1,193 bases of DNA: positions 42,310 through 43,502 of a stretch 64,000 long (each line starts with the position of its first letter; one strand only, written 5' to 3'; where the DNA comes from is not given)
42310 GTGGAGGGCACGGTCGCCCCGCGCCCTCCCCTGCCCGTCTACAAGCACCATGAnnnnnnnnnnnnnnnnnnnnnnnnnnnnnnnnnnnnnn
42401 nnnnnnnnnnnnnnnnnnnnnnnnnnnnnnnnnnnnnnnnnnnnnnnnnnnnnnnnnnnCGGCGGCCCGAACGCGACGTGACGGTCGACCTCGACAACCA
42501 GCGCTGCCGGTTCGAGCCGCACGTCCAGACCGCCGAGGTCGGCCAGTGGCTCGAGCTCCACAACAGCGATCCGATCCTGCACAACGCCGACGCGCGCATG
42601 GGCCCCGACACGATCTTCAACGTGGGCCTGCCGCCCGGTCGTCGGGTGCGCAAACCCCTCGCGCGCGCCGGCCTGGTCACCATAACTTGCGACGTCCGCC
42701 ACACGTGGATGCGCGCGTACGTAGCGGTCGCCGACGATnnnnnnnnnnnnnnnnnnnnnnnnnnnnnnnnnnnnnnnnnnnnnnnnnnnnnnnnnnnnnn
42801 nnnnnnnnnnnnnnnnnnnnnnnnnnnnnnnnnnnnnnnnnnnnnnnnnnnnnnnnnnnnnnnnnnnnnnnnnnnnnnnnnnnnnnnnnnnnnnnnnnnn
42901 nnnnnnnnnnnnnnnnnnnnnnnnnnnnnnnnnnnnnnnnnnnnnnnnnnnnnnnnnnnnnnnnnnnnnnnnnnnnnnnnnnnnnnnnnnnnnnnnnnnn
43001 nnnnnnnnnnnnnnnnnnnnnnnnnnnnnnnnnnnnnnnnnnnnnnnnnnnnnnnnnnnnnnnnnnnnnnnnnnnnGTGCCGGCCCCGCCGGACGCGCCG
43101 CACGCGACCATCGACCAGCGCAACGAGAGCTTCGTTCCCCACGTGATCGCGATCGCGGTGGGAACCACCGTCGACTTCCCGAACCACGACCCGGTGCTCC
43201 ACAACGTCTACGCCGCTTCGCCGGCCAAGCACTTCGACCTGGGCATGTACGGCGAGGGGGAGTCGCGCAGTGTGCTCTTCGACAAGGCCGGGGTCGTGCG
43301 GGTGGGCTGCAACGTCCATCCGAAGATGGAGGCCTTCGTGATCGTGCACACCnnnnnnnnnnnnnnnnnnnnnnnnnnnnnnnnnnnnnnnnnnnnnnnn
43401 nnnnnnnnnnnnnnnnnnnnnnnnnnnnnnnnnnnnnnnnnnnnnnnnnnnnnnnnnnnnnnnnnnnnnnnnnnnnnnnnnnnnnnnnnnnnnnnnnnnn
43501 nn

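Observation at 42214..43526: Tandem secreted cupredoxin-like + CarbopepD_reg-like proteins next to the cytochrome conduit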

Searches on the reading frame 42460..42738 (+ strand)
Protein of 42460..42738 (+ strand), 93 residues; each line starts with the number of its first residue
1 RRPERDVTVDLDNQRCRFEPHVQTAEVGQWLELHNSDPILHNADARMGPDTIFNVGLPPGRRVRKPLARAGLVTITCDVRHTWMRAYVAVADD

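Call 41: search_protein_families(library=pfam, proteins=[window:42460-42738:+], max_evalue=1)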
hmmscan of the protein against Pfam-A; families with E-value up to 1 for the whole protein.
seq(93 aa): 1 family
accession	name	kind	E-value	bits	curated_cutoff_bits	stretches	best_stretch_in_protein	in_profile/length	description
PF10419.14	TFIIIC_sub6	-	0.28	11.6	22.7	1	7-41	8-42/98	TFIIIC subunit triple barrel domain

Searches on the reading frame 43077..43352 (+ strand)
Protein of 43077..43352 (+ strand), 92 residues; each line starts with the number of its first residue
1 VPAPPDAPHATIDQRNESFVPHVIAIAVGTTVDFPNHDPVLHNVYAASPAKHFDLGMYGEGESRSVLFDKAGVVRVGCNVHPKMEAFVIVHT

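Call 41: search_protein_families(library=pfam, proteins=[window:43077-43352:+], max_evalue=1)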
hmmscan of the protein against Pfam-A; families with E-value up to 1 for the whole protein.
seq(92 aa): 2 families
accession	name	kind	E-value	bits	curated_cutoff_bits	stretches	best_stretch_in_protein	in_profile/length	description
PF00127.26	Copper-bind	-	3.5e-05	24.6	21.2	1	12-90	7-98/99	Copper binding proteins, plastocyanin/azurin family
PF13473.12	Cupredoxin_1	-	0.07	13.6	27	1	6-90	19-104/104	Cupredoxin-like domain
